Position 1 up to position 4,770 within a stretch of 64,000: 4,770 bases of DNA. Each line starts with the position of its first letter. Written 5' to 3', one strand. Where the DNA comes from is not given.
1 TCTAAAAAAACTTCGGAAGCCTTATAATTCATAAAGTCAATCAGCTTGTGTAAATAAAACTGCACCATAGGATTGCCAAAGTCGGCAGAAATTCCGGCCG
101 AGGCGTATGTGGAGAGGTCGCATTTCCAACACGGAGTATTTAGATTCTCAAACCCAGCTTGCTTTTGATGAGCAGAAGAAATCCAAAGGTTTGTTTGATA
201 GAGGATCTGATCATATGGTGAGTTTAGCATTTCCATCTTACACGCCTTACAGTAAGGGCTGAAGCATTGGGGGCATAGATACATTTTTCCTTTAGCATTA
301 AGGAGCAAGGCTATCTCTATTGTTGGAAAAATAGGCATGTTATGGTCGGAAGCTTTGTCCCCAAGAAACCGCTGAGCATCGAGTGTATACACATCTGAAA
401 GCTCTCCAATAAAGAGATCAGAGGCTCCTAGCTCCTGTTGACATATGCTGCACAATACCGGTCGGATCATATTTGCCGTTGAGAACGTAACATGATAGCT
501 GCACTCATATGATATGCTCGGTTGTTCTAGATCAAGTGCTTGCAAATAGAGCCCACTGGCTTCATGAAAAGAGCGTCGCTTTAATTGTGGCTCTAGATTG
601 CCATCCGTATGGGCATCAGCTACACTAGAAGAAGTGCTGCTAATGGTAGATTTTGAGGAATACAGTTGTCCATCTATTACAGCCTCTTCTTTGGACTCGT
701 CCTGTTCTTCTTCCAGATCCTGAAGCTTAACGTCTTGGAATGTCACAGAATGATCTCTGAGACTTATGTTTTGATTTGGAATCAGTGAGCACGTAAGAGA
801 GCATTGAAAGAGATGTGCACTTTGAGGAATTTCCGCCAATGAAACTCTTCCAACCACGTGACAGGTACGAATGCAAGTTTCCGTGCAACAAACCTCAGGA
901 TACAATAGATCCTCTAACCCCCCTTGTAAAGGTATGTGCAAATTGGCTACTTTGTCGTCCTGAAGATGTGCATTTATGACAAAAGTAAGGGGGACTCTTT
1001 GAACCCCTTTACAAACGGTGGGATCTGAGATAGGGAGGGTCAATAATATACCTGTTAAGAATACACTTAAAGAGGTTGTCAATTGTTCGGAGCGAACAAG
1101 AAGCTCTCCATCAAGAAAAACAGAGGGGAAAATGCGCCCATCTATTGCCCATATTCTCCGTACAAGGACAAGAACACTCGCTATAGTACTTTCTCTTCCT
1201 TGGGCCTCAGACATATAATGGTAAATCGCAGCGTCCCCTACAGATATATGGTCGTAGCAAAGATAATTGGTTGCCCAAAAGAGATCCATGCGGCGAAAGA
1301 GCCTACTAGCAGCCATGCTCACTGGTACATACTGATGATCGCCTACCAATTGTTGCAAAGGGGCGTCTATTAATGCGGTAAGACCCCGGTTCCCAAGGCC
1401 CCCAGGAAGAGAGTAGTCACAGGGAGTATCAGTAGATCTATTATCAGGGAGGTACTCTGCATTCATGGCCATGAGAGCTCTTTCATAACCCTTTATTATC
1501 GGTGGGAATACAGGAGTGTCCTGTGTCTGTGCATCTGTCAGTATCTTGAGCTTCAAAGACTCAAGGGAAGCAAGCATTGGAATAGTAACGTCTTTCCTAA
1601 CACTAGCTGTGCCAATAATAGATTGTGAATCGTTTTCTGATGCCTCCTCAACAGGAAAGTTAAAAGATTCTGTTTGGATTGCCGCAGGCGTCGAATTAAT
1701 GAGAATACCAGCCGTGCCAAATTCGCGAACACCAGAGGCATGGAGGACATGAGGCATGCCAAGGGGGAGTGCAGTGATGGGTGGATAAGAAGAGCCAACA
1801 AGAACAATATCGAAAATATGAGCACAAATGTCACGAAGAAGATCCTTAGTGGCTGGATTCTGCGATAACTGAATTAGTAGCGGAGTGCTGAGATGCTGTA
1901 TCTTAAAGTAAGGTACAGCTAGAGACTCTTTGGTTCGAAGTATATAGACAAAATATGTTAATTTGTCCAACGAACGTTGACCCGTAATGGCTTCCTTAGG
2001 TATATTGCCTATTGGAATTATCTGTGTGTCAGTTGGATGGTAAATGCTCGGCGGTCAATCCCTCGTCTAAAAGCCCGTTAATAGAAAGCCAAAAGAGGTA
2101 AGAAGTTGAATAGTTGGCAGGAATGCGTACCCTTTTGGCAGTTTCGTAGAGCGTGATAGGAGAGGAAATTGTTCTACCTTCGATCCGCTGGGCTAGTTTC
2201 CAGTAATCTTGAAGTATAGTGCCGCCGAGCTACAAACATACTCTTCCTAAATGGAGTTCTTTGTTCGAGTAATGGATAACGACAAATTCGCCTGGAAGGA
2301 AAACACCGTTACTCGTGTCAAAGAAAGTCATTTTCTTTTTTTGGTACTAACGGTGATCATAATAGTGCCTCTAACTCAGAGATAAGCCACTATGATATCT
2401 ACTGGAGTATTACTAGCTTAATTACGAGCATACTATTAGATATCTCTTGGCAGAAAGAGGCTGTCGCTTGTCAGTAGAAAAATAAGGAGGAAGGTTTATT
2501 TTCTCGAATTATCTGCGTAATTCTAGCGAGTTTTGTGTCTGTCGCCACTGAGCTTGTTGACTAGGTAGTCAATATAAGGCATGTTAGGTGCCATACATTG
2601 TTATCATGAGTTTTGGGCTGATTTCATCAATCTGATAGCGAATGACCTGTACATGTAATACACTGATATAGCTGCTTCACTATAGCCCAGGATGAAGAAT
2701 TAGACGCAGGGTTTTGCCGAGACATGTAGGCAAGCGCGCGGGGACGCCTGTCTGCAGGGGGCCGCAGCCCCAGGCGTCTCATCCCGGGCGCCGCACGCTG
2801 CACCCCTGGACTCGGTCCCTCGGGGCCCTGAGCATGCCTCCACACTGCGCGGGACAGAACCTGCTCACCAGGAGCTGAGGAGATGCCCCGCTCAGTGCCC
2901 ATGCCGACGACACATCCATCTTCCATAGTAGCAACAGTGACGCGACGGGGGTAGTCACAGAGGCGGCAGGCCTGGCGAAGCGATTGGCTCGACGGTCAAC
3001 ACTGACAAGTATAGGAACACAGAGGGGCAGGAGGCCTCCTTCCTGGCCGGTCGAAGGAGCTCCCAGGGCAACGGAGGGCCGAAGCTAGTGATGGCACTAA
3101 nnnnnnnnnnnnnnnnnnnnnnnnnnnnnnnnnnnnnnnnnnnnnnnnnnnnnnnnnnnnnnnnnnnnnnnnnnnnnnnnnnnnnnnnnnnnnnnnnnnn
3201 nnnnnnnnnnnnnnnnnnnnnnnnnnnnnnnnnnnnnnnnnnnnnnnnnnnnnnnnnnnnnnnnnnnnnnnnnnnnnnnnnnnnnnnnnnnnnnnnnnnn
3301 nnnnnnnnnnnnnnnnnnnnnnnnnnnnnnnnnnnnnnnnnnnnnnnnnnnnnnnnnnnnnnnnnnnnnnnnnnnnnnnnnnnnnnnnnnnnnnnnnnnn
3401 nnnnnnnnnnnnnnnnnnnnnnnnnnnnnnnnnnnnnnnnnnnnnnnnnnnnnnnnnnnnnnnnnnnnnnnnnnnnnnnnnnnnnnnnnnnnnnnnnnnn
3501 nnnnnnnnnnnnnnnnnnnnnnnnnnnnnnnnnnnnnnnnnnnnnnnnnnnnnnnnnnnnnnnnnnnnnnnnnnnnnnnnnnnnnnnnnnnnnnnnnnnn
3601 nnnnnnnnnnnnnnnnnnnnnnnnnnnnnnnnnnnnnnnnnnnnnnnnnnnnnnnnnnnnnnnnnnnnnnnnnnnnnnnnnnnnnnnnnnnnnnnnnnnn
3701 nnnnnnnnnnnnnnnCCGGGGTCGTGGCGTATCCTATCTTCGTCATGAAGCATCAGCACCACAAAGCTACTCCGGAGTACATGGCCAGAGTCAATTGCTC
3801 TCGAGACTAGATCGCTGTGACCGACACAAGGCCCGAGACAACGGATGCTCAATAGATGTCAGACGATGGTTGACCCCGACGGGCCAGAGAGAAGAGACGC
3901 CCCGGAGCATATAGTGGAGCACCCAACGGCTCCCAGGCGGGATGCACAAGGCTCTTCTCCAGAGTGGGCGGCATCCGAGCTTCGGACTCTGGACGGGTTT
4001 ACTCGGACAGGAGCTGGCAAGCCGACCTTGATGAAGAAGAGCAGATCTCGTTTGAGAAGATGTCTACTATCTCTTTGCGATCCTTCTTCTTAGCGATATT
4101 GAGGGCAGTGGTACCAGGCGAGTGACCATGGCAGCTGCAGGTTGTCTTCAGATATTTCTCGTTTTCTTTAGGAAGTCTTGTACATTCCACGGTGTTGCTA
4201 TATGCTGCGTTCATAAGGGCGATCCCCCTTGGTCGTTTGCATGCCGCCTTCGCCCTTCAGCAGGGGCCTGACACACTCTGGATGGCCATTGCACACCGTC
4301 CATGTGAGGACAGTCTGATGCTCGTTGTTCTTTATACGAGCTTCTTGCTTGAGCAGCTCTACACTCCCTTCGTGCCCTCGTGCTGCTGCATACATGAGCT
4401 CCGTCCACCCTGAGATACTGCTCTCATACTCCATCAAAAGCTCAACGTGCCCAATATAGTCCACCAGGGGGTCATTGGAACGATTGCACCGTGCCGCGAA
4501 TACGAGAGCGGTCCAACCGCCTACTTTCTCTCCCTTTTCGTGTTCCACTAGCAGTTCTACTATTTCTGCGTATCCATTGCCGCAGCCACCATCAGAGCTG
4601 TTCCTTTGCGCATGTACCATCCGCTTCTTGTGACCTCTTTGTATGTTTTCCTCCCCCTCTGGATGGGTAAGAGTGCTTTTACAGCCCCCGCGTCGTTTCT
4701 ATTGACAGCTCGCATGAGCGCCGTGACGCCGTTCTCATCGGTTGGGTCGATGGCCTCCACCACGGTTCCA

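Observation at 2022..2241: Canonical Giardia spliceosomal intron (220 nt) splitting a hypothetical gene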

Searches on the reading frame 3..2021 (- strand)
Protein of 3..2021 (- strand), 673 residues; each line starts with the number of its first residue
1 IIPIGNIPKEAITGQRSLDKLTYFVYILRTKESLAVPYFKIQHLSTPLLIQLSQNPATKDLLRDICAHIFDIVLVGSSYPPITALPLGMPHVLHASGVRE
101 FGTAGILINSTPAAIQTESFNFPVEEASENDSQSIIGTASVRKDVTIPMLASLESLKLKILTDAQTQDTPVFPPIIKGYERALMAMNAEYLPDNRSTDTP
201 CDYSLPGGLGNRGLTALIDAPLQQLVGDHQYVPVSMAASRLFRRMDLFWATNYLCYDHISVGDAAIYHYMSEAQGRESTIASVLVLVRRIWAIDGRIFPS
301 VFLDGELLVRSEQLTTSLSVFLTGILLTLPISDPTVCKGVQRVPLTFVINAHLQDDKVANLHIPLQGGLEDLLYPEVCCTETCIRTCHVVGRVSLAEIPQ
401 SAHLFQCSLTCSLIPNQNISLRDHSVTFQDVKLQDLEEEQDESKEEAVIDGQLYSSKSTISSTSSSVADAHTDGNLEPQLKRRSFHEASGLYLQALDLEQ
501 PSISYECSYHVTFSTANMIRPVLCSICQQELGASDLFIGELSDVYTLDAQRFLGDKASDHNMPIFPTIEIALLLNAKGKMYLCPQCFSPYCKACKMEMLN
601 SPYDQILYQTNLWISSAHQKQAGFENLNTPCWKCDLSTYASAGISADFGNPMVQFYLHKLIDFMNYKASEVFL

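Call 37: find_related_loci(query=window:3-2021:-, collection=metagenome_contigs, flank=3000)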
Query window:3-2021:- (673 aa) in metagenome_contigs; peptide patterns used: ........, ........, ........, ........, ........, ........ (x = any residue, [..] = any of these).
52 stretches matched a pattern, but none encodes a relative of the query by tblastn (E <= 1e-3).

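Call 44: search_protein_representatives(protein=window:3-2021:-)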
Query: 673 residues. Proteins with E-value up to 0.001 (for the whole library): 4; up to 1e-10: 2; up to 1e-30: 2. The best 4 are listed.
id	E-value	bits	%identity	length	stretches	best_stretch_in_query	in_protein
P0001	1.0e-67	245.8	82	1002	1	544-673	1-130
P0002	1.6e-40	155.9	32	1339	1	65-665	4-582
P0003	6.4e-10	54.8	33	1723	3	553-665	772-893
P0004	7.1e-04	34.9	33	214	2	160-219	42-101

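Call 47: find_encoding_contigs(protein=P0002, max_places=3, flank=3000)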
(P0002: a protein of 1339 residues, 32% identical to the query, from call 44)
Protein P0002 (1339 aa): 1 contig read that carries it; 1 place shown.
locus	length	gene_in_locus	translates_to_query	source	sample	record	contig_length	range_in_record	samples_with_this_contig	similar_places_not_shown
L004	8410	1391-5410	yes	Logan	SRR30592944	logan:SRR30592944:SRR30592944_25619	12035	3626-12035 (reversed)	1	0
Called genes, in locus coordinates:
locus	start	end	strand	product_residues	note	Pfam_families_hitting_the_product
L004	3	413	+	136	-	?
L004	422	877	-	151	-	PF05907:CXXC_Zn-b_euk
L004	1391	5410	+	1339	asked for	-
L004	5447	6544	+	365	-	-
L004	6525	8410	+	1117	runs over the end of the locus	PF00069:Pkinase, PF07714:PK_Tyr_Ser-Thr, PF00023:Ank (faint), PF12796:Ank_2, PF13606:Ank_3 (faint), PF13637:Ank_4 (faint), PF13857:Ank_5 (weak), PF12796:Ank_2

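Call 48: find_encoding_contigs(protein=P0003, max_places=3, flank=3000)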
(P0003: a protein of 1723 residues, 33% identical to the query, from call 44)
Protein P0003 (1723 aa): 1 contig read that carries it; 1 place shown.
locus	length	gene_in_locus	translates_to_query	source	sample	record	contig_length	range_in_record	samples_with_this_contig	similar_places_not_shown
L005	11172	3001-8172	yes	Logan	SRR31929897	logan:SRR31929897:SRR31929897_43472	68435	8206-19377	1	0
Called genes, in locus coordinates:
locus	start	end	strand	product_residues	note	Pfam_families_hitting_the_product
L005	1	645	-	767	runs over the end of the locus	-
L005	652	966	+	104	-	-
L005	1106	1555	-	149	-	PF05907:CXXC_Zn-b_euk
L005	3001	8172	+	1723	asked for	-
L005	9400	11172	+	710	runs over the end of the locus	PF03302:VSP (faint)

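Call 49: search_protein_families(library=pfam, max_evalue=0.1, proteins=[P0001, P0002, P0003])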
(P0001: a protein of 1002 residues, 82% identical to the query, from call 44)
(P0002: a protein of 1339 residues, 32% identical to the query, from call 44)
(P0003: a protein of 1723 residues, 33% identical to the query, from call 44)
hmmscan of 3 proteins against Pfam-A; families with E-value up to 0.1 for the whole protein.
P0001 (1002 aa): 0 families

P0002 (1339 aa): 1 family
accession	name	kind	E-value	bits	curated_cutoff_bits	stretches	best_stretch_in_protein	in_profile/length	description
PF13801.11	Metal_resist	-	0.0077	16.8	29.2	0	1088-1138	52-102/125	Heavy-metal resistance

P0003 (1723 aa): 1 family
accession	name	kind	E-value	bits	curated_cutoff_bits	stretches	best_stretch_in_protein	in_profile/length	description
PF05528.17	Acc5b_avian_CoV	-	0.022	15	27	1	787-812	25-50/82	Accessory protein 5b, avian coronavirus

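Call 53: find_encoding_contigs(protein=P0001, max_places=6, flank=4000)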
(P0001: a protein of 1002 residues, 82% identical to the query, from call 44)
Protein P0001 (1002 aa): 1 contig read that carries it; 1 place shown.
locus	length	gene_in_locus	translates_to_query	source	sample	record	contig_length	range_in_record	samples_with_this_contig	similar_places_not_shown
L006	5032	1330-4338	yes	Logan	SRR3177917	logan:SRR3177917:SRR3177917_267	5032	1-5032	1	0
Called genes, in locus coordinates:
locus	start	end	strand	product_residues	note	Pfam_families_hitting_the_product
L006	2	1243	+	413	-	?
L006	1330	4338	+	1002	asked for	-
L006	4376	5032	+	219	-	?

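Call 59: search_solved_structures(query=A2, max_evalue=1)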
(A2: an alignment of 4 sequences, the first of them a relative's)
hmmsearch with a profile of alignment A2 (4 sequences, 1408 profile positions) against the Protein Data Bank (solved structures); distinct sequences matched with E-value up to 1: 0.

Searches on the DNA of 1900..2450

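Call 29: search_rna_families(source=window, start=1900, end=2450, threshold=evalue, max_evalue=1)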
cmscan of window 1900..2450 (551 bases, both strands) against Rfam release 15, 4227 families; matches with E-value up to 1: 0.
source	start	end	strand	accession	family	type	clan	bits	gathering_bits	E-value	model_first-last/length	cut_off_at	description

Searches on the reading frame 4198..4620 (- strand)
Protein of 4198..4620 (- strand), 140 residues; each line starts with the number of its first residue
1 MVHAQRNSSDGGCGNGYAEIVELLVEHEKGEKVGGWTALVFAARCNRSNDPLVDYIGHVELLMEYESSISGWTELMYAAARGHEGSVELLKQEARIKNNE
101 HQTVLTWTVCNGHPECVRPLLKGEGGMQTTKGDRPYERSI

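Call 39: find_encoding_contigs(protein=window:4198-4620:-, max_places=8, flank=10000)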
Protein window:4198-4620:- (140 aa): no gene with exactly this product is on record in the collection.

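Call 65: search_protein_families(library=pfam, max_evalue=0.001, proteins=[window:4198-4620:-])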
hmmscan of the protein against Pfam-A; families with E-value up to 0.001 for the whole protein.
window:4198-4620:- (140 aa): 4 families
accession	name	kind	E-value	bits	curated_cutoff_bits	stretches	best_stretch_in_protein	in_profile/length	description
PF12796.13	Ank_2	-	2.1e-16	60.7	27.3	2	59-123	13-83/90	Ankyrin repeats (3 copies)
PF00023.36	Ank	-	1e-11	44.8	21.1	0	71-91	2-22/33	Ankyrin repeat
PF13637.12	Ank_4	-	6.6e-05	23.6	22.7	0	75-118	1-47/50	Ankyrin repeats (many copies)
PF13606.12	Ank_3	-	0.00014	22.4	22.3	0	35-56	2-21/30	Ankyrin repeat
